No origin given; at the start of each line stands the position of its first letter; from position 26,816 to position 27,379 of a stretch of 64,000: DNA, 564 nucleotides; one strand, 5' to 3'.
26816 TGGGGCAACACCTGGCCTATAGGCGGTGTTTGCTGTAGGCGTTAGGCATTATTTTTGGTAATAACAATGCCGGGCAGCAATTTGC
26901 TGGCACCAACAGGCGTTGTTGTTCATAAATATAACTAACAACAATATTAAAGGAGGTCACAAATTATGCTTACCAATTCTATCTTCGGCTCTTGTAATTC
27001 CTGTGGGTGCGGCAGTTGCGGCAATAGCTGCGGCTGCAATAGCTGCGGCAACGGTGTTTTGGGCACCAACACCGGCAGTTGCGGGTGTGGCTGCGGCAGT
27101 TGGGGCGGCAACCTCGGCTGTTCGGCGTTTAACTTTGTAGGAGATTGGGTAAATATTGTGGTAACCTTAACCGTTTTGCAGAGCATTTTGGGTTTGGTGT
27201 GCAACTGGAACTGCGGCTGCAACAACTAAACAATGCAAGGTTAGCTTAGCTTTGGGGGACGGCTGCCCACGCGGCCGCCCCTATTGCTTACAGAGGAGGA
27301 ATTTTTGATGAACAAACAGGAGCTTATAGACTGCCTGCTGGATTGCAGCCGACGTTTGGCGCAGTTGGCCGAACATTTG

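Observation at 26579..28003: Two unannotated, extremely Cys-rich small proteins (22% and 16% Cys) encoded beside and opposite to the SCIFF radical-SAM locus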

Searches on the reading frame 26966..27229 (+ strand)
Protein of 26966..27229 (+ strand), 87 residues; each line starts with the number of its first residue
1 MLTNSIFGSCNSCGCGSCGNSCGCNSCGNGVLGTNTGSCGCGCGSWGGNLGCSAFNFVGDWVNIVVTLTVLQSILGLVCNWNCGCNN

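Call 3: search_protein_families(library=pfam, proteins=[window:26966-27229:+], max_evalue=1)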
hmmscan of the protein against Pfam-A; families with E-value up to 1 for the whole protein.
window:26966-27229:+ (87 aa): 1 family
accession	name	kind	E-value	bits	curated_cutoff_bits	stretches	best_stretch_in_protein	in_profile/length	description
PF23143.1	2TM_P5A-ATPase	-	0.22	12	27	1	64-85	39-60/70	P5A-ATPase, transmembrane helical hairpin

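Call 4: search_protein_families(library=ncbifam, proteins=[window:26966-27229:+], max_evalue=1)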
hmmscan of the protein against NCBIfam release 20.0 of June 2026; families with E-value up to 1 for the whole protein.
window:26966-27229:+ (87 aa): 0 families

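Call 5: find_homologous_proteins(query=window:26966-27229:+, max_evalue=0.01)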
Query window:26966-27229:+ (87 aa): 47 proteins with E <= 0.01 among 336 candidates.
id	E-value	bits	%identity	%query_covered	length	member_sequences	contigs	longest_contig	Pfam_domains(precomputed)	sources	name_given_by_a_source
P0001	1.9e-46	174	100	100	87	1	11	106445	-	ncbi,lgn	-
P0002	2.8e-33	132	78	100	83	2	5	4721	-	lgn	-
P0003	5.8e-33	131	82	100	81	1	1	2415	-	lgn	-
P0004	3.6e-31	125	82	100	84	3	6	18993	-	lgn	-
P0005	5.7e-31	125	82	100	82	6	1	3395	-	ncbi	-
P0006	7.9e-30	121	76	100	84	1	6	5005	-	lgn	-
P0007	1.2e-29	120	78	100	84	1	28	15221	-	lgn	-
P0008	5.1e-28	115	77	100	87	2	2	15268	-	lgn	-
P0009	3.6e-27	112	67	100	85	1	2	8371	-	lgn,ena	-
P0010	6.2e-27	112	76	100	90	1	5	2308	-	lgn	-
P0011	1.5e-21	94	61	100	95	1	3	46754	-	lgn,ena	-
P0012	7.2e-20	89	50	93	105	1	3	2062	-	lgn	-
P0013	3.3e-19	87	47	97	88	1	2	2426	-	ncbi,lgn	-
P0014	4.7e-19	86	52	93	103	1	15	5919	-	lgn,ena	-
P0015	1.7e-18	84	64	98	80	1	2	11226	-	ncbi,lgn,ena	-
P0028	9.5e-14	69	81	37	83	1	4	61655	-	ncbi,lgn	-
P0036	4.2e-11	61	51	90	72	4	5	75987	-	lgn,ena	-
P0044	1.6e-9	56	81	37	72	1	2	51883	-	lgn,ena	-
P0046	1.1e-8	53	81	41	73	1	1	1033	-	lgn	-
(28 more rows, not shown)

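Call 8: find_encoding_contigs(protein=P0001, flank=6000, max_places=3)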
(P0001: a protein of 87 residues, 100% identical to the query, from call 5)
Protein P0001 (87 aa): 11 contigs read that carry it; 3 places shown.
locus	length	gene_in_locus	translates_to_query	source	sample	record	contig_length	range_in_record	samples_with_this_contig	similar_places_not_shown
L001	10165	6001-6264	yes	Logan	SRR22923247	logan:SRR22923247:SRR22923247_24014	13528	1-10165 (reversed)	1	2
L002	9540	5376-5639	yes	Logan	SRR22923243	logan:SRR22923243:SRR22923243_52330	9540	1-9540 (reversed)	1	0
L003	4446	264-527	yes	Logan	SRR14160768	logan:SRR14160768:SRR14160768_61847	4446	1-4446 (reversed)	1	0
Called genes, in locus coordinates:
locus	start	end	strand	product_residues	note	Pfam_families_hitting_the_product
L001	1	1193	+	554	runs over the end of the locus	PF00485:PRK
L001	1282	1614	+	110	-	-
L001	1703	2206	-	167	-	PF01842:ACT, PF13291:ACT_4, PF22629:ACT_AHAS_ss, PF13710:ACT_5, PF10369:ALS_ss_C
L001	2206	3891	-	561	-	PF02776:TPP_enzyme_N, PF00205:TPP_enzyme_M, PF02775:TPP_enzyme_C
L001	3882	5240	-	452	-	PF04055:Radical_SAM, PF13353:Fer4_12, PF13186:SPASM (weak)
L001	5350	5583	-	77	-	PF13165:SCIFF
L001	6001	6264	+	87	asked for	-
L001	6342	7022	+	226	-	-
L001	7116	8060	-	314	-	PF00478:IMPDH (weak), PF03060:NMO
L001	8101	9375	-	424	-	PF02403:Seryl_tRNA_N, PF00587:tRNA-synt_2b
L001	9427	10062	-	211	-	PF00702:Hydrolase, PF12710:HAD, PF13419:HAD_2, PF13242:Hydrolase_like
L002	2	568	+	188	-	?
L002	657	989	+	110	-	-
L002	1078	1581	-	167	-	PF01842:ACT, PF13291:ACT_4, PF22629:ACT_AHAS_ss, PF13710:ACT_5, PF10369:ALS_ss_C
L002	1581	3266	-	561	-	PF02776:TPP_enzyme_N, PF00205:TPP_enzyme_M, PF02775:TPP_enzyme_C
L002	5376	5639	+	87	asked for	-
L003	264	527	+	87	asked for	-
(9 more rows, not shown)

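Call 9: find_encoding_contigs(protein=P0036, flank=6000, max_places=2)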
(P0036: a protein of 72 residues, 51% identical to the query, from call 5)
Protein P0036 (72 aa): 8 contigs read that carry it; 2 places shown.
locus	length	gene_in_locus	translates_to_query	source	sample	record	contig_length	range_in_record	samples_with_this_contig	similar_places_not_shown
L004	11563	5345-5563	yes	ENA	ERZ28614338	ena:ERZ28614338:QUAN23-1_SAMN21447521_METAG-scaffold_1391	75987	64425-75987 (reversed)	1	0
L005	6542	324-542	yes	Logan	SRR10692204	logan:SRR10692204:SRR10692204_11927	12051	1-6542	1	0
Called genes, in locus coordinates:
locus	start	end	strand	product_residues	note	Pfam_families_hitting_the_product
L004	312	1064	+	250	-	PF04607:RelA_SpoT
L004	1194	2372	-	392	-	PF00390:malic, PF03949:Malic_M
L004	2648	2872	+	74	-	PF04014:MazE_antitoxin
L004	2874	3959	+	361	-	PF01757:Acyl_transf_3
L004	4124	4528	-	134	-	PF00334:NDK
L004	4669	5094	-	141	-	-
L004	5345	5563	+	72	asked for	-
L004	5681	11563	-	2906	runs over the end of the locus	PF16640:Big_3_5, PF02368:Big_2, PF18676:MBG_2, PF26918:Ig_Eae, PF18657:YDG, PF18887:MBG_3, PF18676:MBG_2, PF02368:Big_2, +5 more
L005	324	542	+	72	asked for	-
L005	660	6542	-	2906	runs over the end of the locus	PF16640:Big_3_5, PF02368:Big_2, PF18676:MBG_2, PF26918:Ig_Eae, PF18657:YDG, PF18887:MBG_3, PF18676:MBG_2, PF02368:Big_2, +6 more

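Call 10: find_encoding_contigs(protein=P0028, flank=6000, max_places=2)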
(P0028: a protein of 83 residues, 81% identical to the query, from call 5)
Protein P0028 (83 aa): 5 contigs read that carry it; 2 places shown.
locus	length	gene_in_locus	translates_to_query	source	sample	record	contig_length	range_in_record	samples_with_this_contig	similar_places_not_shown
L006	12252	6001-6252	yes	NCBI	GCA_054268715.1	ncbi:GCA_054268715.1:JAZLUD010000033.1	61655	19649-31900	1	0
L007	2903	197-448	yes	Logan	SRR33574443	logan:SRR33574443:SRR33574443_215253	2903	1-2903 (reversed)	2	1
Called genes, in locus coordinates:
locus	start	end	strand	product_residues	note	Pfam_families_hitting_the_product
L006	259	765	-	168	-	PF01842:ACT, PF13291:ACT_4, PF22629:ACT_AHAS_ss, PF13710:ACT_5, PF10369:ALS_ss_C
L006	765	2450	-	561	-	PF02776:TPP_enzyme_N, PF00205:TPP_enzyme_M, PF02775:TPP_enzyme_C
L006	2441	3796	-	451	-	PF04055:Radical_SAM, PF13353:Fer4_12, PF13186:SPASM (weak)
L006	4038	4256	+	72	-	-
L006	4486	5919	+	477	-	-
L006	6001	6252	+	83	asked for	-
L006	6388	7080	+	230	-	-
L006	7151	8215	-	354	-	PF04294:VanW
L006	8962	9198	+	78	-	-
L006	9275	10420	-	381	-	PF02463:SMC_N, PF13175:AAA_15, PF13476:AAA_23, PF13304:AAA_21 (faint)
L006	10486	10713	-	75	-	PF13275:S4_2, PF01479:S4 (weak)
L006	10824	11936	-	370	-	PF00712:DNA_pol3_beta, PF02767:DNA_pol3_beta_2, PF02768:DNA_pol3_beta_3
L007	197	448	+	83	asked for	-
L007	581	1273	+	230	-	-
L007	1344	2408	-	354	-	PF04294:VanW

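Call 15: find_related_loci(query=A1, collection=genome_contigs, flank=8000)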
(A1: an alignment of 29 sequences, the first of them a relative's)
Query A1 (87 aa) in genome_contigs; peptide patterns used: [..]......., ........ (x = any residue, [..] = any of these).
61 stretches matched a pattern; 13 encode a relative of the query (tblastn E <= 1e-3); 13 distinct loci.
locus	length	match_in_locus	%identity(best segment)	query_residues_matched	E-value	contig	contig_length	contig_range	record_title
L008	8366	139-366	64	1-85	2e-26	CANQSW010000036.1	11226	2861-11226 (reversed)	MAG: uncultured Peptococcaceae bacterium isolate Lapin-032__bin47 genome assembly, contig: Lapin-032__NODE_8074_length_1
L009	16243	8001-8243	64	1-81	1e-20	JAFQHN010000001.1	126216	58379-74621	MAG: Bacillota bacterium isolate RGIG1825 Goat_Cecum-5__c963, whole genome shotgun sequence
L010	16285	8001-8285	55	1-85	1e-18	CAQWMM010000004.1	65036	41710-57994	MAG TPA_asm: uncultured Firmicutes bacterium isolate MGBC125362 genome assembly, contig: MGBC125362.4, whole genome shot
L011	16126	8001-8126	83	44-85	2e-18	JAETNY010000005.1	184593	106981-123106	MAG: Bacillota bacterium isolate S11_Bin2 scaffold_32, whole genome shotgun sequence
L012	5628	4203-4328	83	44-85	2e-18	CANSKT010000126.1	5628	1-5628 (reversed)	MAG TPA_asm: uncultured Peptococcaceae bacterium isolate SRR15633974_bin.16_metawrap_v1.3_MAG genome assembly, contig: N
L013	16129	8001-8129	77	36-78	7e-15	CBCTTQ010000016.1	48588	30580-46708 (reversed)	MAG TPA_asm: uncultured Peptococcaceae bacterium isolate SRR20550299_concoct_5 genome assembly, contig: ERZ24911538.604,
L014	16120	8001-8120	83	45-84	7e-15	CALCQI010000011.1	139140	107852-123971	MAG TPA_asm: uncultured Peptococcaceae bacterium isolate SRR1562003_bin.17_CONCOCT_v1.1_MAG genome assembly, contig: ERZ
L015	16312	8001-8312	49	1-80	1e-14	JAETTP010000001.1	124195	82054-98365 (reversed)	MAG: Bacillota bacterium isolate S4_Bin7 scaffold_197, whole genome shotgun sequence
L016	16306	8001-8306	49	1-81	1e-13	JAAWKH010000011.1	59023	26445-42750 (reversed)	MAG: Peptococcaceae bacterium isolate ABMPRH_86_1 SL341413_scaffold_519, whole genome shotgun sequence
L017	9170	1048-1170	71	31-81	2e-13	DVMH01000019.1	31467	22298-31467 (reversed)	MAG TPA_asm: Candidatus Avidehalobacter gallistercoris isolate 2830 CHK33__C232580_L31467_ERR2241698, whole genome shotg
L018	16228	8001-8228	56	1-81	1e-11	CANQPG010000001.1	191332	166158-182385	MAG: uncultured Peptococcaceae bacterium isolate Lapin-012__bin31 genome assembly, contig: Lapin-012__NODE_77_length_191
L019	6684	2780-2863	86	54-81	2e-8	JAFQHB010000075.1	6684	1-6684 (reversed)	MAG: Bacillota bacterium isolate RGIG1813 Goat_Cecum-5__c245571, whole genome shotgun sequence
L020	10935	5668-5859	50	1-78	1e-7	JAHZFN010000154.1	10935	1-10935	MAG: Peptococcaceae bacterium isolate HRGM_Genome_2929 HRGM_Genome_2929_153, whole genome shotgun sequence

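Call 38: search_protein_representatives(alignment_id=A1)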
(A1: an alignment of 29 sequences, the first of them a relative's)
Query: 29 sequences, 80 profile positions. Proteins with E-value up to 0.001 (for the whole library): 5; up to 1e-10: 5; up to 1e-30: 0. The best 5 are listed.
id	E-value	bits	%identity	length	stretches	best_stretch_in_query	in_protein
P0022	5.1e-23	97.3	-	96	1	21-79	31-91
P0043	2.8e-22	94.9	-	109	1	3-77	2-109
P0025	3.3e-22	94.7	-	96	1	1-76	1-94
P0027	7.8e-22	93.5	-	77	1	1-77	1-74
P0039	2.2e-20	88.8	-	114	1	12-79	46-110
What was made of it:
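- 26966..27229 (+): ORF2: an 87-aa protein with 16% Cys and no Lys or Arg. It has a conserved MLxNSI(F/Y)G start, a hypervariable Cys/Gly/Asn head predicted to be disordered, an invariant hydrophobic helix, and a short Cys tail (CGCNN). An exhaustive profile search of 1.84 billion representatives finds only family members (call 38).
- On Cysteine-rich spore coat/exosporium morphogenetic proteins (CdeC/CdeM, CotY/CotZ/ExsY kind): The exhaustive profile search returned only the family itself (call 38).
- Tried and rejected: No remote relatives (call 38).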

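Call 44: find_encoding_contigs(protein=P0044, flank=10000, max_places=1)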
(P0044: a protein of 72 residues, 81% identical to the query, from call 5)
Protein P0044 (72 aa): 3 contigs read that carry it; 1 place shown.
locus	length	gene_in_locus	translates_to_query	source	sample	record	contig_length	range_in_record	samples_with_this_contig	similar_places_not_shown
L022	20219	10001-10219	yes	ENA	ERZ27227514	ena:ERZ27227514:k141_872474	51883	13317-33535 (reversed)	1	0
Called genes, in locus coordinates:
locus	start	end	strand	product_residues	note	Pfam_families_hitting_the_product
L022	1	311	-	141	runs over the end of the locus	-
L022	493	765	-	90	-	PF11588:DUF3243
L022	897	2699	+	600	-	PF08439:Peptidase_M3_N, PF01432:Peptidase_M3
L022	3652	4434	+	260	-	PF01026:TatD_DNase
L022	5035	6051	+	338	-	PF03990:DUF348, PF07501:G5, PF06725:3D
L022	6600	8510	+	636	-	-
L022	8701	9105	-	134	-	PF00334:NDK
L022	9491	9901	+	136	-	-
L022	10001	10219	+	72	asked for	-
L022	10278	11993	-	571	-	PF00485:PRK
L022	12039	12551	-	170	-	PF13420:Acetyltransf_4 (weak), PF00583:Acetyltransf_1, PF13508:Acetyltransf_7 (weak)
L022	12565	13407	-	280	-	PF02548:Pantoate_transf, PF13714:PEP_mutase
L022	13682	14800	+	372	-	PF02073:Peptidase_M29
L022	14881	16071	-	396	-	PF22025:ThiI_fer, PF02926:THUMP, PF02568:ThiI, PF06508:QueC (faint)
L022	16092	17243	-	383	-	PF00266:Aminotran_5, PF01212:Beta_elim_lyase (weak)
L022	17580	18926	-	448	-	PF11638:DnaA_N (faint), PF00308:Bac_DnaA, PF01637:ATPase_2 (weak), PF00004:AAA, PF01695:IstB_IS21 (weak), PF13401:AAA_22 (faint), PF08299:Bac_DnaA_C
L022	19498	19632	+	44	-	PF00468:Ribosomal_L34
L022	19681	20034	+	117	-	PF00825:Ribonuclease_P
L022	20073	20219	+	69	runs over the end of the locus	PF01809:YidD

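Call 45: find_encoding_contigs(protein=P0046, flank=10000, max_places=1)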
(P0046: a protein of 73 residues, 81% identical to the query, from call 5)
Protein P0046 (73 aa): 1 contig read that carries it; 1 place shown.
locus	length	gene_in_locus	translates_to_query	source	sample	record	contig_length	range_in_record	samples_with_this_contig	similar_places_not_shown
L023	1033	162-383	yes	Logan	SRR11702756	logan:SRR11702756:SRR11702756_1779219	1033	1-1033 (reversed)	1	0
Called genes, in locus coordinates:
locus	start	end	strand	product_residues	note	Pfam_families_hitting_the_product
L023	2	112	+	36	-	?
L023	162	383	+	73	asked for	-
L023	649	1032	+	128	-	?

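Call 59: predict_structure(alignment_id=A1)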
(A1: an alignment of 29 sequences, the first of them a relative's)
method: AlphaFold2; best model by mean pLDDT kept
length: 87 residues; sequences in the alignment: 29
mean_pLDDT: 46.6   pTM: 0.23
mean pLDDT of the five models: 46.6, 46.4, 45.9, 44.0, 42.7
residues with pLDDT >= 90: 0; 70-90: 13; 50-70: 16; < 50: 58
segments of 3 or more residues with pLDDT < 50: 1-54, 84-87
pLDDT, mean of each block of 10 residues (from residue 1): 32 33 35 37 38 53 79 65 48
secondary structure, 60 per line:
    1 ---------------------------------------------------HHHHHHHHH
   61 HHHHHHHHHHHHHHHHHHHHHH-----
elements in order: H52-82
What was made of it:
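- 26966..27229 (+): The AF2 model has residues 1-51 disordered and a helix at 52-82 (call 59).
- Tried and rejected: The ORF2 model is low-confidence apart from one helix (call 59).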
